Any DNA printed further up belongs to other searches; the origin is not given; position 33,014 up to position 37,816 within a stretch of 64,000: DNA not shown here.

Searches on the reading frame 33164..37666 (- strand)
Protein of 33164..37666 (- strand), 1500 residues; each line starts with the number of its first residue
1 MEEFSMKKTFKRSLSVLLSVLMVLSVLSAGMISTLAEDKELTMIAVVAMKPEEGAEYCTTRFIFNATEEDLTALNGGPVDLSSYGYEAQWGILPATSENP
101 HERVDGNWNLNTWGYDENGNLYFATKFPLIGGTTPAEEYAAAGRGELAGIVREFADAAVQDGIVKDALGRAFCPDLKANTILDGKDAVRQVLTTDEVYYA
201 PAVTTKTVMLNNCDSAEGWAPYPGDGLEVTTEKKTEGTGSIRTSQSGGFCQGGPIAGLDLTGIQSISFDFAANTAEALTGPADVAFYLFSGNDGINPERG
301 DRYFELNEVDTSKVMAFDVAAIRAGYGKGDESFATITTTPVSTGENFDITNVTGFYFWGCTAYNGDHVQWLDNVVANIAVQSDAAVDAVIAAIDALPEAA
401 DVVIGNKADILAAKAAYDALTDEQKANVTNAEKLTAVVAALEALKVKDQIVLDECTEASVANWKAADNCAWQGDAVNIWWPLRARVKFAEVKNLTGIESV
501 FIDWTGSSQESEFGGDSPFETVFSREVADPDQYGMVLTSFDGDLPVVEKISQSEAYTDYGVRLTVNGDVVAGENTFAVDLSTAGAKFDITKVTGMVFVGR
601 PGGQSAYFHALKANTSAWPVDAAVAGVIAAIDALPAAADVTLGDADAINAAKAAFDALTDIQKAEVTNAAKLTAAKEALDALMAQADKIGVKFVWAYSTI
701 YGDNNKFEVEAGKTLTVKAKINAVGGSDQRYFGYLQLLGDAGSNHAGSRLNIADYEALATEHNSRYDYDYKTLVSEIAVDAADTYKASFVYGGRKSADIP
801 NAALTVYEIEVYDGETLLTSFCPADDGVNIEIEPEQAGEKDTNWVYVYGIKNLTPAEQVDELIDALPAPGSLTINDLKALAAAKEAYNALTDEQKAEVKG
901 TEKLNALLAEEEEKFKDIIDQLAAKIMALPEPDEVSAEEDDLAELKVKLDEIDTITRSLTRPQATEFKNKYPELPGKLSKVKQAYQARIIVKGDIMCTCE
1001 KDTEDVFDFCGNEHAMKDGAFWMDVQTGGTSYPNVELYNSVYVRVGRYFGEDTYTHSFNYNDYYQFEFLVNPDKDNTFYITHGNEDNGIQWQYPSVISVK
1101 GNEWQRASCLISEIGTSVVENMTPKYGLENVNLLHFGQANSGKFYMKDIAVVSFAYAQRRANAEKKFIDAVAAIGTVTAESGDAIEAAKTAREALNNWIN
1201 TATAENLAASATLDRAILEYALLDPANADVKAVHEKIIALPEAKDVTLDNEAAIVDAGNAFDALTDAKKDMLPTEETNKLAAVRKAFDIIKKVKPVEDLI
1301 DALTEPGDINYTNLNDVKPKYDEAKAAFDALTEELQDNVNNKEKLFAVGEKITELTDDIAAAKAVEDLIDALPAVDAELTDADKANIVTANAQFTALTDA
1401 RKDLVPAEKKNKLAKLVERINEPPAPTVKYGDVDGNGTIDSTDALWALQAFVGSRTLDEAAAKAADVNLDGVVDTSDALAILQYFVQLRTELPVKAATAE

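Call 27: search_protein_families(library=pfam, proteins=[window:33164-37666:-], max_evalue=0.00001)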
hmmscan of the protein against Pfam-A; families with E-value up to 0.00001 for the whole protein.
window:33164-37666:- (1500 aa): 1 family
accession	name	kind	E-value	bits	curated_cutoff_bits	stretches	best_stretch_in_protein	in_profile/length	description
PF00404.24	Dockerin_1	-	2.2e-10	41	22.9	1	1430-1484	1-55/57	Dockerin type I domain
